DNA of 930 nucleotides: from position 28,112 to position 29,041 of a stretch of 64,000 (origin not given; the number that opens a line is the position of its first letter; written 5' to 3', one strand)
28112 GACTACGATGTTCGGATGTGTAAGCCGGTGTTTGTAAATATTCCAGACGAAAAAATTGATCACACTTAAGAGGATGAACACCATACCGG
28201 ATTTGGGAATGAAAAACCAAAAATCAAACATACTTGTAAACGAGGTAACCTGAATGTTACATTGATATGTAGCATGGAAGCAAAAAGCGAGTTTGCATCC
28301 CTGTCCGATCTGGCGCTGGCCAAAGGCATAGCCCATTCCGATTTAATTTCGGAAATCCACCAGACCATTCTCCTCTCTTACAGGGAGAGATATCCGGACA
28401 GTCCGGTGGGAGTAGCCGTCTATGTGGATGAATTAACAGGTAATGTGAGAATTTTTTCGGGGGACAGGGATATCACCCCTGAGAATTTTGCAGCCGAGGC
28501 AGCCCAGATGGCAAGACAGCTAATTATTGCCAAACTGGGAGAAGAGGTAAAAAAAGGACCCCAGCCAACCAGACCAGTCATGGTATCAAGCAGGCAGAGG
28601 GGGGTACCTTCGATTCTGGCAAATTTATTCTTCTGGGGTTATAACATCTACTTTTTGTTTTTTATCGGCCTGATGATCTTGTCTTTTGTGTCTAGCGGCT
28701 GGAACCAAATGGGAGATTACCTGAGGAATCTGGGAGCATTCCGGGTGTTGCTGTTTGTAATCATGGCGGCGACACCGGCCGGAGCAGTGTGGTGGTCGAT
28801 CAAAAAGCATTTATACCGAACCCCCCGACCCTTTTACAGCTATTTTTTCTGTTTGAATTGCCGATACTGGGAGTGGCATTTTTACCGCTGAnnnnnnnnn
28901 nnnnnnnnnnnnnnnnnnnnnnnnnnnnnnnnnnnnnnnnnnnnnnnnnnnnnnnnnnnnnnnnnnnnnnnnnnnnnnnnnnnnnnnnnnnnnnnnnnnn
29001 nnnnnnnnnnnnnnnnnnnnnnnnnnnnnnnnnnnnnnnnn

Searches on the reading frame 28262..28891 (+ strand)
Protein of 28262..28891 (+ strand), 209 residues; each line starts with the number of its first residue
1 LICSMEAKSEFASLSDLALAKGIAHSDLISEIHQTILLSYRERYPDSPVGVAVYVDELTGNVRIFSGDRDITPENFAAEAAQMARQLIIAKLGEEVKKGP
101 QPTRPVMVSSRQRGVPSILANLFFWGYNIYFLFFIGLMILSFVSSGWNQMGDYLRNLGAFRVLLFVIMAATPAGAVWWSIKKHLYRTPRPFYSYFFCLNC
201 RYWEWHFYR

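Call 3: search_protein_families(library=pfam, proteins=[window:28262-28891:+], max_evalue=0.01)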
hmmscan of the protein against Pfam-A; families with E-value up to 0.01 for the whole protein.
window:28262-28891:+ (209 aa): 1 family
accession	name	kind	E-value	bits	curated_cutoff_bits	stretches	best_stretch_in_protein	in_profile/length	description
PF08529.16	NusA_N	-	6.6e-06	26.8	23.8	1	12-66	4-57/119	NusA N-terminal domain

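Call 4: search_protein_families(library=ncbifam, proteins=[window:28262-28891:+], max_evalue=0.01)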
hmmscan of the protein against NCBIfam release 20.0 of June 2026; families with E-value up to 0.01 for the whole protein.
window:28262-28891:+ (209 aa): 0 families
